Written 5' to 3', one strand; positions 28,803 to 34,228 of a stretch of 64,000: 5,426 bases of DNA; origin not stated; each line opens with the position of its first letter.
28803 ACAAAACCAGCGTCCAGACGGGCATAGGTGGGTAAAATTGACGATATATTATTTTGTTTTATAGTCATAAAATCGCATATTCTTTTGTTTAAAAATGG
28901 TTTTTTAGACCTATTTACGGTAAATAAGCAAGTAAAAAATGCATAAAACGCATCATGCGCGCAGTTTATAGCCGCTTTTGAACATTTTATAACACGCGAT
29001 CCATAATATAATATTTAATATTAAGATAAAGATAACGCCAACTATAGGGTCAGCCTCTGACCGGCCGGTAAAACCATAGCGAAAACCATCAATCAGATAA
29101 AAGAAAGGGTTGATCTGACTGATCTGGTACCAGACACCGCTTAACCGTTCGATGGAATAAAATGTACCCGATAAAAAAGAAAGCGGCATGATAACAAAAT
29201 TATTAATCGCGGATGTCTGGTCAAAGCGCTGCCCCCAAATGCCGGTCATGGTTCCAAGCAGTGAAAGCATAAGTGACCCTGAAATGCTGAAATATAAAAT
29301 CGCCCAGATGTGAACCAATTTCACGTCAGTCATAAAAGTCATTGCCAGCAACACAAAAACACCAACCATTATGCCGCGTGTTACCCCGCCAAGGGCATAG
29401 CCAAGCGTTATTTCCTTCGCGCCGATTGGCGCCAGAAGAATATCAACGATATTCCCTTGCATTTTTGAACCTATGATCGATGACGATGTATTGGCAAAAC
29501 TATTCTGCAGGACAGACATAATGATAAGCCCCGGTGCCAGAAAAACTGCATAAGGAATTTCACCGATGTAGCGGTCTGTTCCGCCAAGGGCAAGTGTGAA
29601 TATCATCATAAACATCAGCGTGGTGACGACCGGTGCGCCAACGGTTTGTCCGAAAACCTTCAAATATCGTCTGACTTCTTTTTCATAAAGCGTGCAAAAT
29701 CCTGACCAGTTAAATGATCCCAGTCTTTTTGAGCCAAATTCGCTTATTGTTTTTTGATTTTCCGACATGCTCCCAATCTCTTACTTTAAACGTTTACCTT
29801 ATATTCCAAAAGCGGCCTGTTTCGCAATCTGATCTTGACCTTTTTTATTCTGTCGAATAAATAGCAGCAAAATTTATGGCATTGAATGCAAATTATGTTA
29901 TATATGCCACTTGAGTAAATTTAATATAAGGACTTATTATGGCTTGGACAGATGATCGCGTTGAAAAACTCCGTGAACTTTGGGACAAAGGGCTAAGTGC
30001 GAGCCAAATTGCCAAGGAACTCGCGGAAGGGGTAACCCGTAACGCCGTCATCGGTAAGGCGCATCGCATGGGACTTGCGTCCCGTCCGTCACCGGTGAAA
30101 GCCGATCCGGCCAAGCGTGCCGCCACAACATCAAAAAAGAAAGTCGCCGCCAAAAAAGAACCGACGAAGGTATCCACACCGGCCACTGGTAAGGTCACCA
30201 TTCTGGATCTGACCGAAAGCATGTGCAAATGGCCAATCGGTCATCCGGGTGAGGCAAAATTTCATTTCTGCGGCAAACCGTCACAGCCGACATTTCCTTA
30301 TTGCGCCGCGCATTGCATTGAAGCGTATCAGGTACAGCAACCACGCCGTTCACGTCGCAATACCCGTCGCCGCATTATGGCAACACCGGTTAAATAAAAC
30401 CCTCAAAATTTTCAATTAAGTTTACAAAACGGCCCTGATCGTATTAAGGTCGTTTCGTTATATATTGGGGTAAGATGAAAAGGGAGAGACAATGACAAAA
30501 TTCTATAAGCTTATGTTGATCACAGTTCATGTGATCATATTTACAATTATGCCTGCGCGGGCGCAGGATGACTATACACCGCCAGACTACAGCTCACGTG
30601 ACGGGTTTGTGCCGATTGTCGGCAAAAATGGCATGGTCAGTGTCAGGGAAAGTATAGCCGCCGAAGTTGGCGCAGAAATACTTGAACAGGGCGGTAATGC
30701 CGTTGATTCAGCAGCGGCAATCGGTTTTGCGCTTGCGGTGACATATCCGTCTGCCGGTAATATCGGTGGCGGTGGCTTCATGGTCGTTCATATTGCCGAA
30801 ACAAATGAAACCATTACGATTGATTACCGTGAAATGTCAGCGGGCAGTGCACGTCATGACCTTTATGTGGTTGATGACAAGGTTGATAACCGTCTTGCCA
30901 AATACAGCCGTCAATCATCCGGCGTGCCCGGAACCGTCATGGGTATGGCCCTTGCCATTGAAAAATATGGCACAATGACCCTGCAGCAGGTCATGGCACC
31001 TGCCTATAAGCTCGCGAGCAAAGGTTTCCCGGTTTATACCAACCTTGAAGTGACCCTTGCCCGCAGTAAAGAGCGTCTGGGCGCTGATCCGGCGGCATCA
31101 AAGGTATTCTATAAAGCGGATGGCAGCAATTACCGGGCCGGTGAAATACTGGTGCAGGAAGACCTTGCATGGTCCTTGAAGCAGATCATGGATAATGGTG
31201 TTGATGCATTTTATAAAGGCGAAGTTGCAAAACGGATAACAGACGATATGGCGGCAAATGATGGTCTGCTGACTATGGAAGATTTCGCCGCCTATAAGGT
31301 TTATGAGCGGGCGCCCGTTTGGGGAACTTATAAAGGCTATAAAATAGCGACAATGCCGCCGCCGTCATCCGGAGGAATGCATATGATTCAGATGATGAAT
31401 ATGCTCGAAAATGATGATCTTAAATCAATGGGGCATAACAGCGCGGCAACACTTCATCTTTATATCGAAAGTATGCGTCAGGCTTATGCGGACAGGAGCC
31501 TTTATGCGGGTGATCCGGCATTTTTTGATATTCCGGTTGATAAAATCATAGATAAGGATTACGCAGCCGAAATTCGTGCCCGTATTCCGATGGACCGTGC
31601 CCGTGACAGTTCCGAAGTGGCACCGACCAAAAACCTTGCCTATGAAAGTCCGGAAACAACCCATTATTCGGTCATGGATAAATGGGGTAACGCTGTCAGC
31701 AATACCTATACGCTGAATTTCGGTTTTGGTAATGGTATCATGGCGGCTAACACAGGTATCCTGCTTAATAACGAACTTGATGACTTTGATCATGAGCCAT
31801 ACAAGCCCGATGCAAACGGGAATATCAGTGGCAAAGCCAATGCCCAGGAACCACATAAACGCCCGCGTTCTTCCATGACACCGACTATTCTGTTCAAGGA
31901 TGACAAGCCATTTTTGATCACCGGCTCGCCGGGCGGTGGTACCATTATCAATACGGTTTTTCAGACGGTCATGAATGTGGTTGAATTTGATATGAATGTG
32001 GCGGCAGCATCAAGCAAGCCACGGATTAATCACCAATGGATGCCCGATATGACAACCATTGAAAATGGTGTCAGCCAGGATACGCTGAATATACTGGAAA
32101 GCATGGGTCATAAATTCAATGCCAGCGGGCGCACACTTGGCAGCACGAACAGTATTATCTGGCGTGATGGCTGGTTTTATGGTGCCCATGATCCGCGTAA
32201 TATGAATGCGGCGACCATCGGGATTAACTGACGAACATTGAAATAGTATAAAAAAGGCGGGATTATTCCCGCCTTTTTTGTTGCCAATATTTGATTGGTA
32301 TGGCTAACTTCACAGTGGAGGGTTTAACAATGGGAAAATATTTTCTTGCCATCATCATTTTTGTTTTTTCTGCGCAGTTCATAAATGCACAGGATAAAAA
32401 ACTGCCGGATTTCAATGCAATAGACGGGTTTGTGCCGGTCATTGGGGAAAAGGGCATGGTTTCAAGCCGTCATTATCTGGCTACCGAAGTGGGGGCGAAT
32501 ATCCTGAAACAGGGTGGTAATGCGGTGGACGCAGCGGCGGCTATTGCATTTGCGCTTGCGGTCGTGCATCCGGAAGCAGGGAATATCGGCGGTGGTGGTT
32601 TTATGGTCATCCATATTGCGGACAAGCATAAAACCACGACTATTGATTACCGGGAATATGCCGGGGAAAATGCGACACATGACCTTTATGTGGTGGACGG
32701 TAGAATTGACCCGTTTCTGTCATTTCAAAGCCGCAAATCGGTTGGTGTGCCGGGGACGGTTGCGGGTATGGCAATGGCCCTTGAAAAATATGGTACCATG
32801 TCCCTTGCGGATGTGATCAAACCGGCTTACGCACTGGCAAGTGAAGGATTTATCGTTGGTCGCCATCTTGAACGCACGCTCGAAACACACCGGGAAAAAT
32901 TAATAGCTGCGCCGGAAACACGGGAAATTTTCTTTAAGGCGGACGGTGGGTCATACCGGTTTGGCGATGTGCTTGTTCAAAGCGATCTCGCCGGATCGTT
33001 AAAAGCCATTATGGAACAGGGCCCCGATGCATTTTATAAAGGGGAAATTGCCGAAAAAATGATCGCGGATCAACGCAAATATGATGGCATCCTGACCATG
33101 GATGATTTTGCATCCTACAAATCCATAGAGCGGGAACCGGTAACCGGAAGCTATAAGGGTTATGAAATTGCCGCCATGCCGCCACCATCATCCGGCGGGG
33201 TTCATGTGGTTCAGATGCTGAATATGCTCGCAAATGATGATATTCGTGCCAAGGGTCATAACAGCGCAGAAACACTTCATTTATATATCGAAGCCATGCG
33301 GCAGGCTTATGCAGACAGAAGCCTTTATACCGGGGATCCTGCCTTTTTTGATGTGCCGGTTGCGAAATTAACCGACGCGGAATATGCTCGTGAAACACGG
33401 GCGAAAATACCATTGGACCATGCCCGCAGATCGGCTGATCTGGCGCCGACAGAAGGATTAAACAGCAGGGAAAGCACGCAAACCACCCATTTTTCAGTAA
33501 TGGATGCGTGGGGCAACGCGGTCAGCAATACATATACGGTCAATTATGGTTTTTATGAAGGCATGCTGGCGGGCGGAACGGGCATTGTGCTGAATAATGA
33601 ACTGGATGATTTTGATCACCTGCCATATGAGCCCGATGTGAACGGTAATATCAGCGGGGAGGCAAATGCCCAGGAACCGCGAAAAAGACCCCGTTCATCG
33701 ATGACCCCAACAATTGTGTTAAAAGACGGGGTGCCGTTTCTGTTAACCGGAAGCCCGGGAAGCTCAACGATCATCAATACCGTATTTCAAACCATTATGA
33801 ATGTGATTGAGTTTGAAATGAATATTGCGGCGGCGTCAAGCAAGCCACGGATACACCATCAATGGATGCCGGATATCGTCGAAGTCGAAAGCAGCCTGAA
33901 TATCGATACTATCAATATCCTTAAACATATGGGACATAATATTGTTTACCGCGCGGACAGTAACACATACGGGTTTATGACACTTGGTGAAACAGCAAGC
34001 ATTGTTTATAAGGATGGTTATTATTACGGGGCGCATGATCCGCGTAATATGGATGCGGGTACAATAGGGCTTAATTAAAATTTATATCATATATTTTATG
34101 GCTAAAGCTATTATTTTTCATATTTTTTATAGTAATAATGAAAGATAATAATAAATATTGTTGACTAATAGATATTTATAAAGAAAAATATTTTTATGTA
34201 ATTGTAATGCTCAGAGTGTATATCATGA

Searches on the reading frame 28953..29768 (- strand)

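Call 28: search_protein_families(library=pfam, proteins=[window:28953-29768:-], max_evalue=0.00001)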
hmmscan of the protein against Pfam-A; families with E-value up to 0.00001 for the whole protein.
window:28953-29768:- (271 aa): 2 families
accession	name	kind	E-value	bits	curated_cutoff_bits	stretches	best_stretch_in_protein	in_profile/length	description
PF01061.29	ABC2_membrane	-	1.1e-30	107.3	26.9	1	24-233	3-210/211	ABC-2 type transporter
PF12698.13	ABC2_membrane_3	-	2.6e-10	40.4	31.6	1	73-258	160-343/347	ABC-2 family transporter protein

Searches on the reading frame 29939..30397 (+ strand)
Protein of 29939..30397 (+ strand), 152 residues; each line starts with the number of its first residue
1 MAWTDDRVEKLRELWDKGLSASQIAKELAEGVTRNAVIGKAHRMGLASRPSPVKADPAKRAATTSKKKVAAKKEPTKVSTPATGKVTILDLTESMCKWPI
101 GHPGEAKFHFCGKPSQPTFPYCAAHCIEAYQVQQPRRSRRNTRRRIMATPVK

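Call 28: search_protein_families(library=pfam, proteins=[window:29939-30397:+], max_evalue=0.00001)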
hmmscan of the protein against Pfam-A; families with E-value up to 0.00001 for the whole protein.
window:29939-30397:+ (152 aa): 1 family
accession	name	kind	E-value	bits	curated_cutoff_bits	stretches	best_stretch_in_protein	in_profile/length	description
PF07750.17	GcrA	-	3.1e-41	141.8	26.9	1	1-138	1-153/155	GcrA cell cycle regulator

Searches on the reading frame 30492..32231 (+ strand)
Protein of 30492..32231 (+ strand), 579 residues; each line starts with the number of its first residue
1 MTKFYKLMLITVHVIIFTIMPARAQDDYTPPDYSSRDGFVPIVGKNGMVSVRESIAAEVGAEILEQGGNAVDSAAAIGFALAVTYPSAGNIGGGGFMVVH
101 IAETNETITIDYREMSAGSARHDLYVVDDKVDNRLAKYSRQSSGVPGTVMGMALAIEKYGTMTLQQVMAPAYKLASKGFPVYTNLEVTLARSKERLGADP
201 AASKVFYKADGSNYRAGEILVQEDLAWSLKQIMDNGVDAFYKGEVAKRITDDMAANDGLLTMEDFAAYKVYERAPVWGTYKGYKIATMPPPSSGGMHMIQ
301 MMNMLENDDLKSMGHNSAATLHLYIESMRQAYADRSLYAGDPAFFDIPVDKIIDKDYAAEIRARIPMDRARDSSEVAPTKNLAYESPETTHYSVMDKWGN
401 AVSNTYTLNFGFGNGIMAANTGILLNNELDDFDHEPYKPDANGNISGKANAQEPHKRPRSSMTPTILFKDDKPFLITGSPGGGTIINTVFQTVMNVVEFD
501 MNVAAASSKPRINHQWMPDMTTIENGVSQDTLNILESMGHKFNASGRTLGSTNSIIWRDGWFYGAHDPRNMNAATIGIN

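Call 28: search_protein_families(library=pfam, proteins=[window:30492-32231:+], max_evalue=0.00001)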
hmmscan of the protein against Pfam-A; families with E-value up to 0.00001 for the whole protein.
window:30492-32231:+ (579 aa): 1 family
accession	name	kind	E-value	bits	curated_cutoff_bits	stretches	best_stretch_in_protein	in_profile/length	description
PF01019.26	G_glu_transpept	-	3.5e-165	551.1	27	1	62-570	2-510/512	Gamma-glutamyltranspeptidase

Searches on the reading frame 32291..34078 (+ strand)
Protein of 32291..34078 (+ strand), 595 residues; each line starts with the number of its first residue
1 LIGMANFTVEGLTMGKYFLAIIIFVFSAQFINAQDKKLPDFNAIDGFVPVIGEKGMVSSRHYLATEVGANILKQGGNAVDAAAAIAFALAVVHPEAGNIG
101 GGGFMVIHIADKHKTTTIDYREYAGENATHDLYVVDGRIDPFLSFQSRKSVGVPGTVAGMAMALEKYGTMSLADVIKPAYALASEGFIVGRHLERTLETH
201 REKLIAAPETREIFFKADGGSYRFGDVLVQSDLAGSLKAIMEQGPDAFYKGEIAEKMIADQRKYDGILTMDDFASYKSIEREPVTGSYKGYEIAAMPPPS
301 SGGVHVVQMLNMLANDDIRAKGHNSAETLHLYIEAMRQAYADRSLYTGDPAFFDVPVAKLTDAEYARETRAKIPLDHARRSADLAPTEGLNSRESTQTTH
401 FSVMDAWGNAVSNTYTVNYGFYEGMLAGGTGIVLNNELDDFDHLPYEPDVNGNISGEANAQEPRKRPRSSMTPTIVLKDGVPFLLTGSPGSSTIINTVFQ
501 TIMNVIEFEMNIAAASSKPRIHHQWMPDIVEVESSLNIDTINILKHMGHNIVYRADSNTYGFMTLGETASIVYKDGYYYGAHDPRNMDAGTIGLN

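Call 28: search_protein_families(library=pfam, proteins=[window:32291-34078:+], max_evalue=0.00001)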
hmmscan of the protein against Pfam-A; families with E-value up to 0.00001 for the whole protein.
window:32291-34078:+ (595 aa): 1 family
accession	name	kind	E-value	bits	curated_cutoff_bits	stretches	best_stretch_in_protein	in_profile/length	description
PF01019.26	G_glu_transpept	-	6.2e-162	540.4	27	1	70-586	2-510/512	Gamma-glutamyltranspeptidase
